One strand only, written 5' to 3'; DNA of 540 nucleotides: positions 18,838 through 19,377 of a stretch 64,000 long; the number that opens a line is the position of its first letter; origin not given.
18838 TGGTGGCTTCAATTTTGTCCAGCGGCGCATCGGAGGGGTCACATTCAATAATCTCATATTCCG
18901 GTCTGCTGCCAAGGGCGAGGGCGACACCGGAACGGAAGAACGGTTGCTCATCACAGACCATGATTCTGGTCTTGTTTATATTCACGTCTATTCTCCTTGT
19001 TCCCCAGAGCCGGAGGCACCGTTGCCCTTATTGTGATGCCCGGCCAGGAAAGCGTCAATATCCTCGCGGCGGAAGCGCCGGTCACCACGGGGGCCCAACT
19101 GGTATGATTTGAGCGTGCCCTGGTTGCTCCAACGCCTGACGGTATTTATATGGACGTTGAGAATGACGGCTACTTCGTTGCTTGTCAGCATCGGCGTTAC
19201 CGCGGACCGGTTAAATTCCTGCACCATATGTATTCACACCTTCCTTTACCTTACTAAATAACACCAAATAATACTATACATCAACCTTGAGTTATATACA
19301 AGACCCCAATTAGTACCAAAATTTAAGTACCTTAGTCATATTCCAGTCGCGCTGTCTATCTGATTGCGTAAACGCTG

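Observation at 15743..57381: Recurrent AT-rich motifs (TACGYAA and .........) concentrated in intergenic regions of the pilus and polysaccharide genes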

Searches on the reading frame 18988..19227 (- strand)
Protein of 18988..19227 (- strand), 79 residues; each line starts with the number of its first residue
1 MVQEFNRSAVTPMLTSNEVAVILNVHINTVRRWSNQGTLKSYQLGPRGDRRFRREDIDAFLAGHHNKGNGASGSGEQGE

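Call 47: search_protein_families(library=pfam, proteins=[window:18988-19227:-], max_evalue=0.01)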
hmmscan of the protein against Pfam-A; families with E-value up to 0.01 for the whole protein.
window:18988-19227:- (79 aa): 3 families
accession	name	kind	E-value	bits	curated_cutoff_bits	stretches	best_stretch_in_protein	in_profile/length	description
PF12728.13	HTH_17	-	1e-13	51.8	27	1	13-64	1-50/51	Helix-turn-helix domain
PF13411.12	MerR_1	-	7.3e-06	26.4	21.6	1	15-60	2-46/69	MerR HTH family regulatory protein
PF00376.29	MerR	-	0.0011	19.1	28.2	1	17-52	3-38/38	MerR family regulatory protein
